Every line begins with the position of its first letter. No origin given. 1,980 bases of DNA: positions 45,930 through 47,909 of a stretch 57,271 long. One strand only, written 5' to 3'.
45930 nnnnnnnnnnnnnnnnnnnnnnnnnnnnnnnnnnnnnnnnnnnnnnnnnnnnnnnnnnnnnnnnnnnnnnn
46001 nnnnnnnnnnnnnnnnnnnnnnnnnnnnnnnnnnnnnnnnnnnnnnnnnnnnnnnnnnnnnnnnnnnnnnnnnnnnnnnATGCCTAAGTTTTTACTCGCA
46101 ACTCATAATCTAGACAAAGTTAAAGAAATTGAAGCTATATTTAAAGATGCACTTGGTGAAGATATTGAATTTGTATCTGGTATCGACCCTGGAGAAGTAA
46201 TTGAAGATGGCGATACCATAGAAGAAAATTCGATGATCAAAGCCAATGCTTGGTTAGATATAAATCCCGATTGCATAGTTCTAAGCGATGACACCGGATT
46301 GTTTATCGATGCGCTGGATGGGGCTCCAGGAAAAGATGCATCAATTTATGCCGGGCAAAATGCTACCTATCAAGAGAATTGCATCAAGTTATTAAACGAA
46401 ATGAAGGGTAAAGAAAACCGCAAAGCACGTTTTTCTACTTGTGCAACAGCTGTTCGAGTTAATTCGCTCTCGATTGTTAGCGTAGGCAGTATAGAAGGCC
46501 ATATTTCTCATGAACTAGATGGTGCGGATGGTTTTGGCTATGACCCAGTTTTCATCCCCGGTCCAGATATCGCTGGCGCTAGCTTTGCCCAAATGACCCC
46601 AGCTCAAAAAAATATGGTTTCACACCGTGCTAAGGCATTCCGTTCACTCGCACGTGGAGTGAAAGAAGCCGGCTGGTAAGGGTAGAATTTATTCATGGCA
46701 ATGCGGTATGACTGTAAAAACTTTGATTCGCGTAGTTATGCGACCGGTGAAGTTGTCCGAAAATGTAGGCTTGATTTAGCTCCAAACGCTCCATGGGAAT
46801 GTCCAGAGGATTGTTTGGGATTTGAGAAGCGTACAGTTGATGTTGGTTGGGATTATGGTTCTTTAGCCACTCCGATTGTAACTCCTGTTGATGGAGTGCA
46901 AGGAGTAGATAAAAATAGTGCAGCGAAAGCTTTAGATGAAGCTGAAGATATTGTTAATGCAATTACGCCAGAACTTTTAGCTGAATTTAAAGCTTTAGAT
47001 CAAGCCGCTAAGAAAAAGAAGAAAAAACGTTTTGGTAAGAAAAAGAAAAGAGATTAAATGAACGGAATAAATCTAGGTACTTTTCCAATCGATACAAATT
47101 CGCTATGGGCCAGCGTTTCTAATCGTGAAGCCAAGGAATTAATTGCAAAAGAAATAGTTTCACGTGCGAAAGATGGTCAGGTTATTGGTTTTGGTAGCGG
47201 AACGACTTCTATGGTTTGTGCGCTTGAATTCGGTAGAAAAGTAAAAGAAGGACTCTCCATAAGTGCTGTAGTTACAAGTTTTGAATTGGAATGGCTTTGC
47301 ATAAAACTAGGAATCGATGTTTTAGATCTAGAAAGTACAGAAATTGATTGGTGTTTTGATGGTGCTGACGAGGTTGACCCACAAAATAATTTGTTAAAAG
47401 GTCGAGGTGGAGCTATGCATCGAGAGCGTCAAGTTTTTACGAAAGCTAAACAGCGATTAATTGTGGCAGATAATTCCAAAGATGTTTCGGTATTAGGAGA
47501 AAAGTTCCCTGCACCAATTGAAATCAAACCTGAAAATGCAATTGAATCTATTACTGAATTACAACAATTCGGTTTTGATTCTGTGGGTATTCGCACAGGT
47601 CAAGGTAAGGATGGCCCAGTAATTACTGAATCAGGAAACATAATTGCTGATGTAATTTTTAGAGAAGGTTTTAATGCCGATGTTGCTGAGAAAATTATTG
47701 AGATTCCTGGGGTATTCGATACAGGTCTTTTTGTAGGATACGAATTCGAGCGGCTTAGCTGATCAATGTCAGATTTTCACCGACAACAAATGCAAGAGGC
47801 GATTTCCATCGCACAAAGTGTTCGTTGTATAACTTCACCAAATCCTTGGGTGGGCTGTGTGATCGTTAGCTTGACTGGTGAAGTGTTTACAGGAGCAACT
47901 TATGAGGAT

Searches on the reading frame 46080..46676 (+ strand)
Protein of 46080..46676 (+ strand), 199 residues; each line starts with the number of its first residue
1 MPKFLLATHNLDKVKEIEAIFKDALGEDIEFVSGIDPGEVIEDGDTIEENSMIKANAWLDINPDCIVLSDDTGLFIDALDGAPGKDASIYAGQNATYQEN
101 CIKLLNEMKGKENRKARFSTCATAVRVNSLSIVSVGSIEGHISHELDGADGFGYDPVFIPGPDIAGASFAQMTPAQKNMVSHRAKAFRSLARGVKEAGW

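Call 16: search_protein_families(library=pfam, proteins=[window:46080-46676:+], max_evalue=0.001)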
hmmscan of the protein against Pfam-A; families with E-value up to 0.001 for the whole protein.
window:46080-46676:+ (199 aa): 1 family
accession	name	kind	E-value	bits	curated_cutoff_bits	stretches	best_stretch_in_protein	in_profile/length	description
PF01725.21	Ham1p_like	-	6.1e-50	170.1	22.5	1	5-191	2-184/186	Ham1 family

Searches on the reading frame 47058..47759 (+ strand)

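Call 47: search_protein_families(library=pfam, proteins=[window:47058-47759:+], max_evalue=0.0001)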
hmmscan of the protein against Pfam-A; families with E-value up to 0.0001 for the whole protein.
window:47058-47759:+ (234 aa): 2 families
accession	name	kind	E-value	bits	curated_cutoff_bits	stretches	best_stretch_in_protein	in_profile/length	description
PF06026.20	Rib_5-P_isom_A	-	1.3e-43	149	26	1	70-228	2-162/173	Ribose 5-phosphate isomerase A (phosphoriboisomerase A)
PF00455.28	DeoRC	-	1.5e-07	31.9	31.8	0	22-56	2-36/160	DeoR C terminal sensor domain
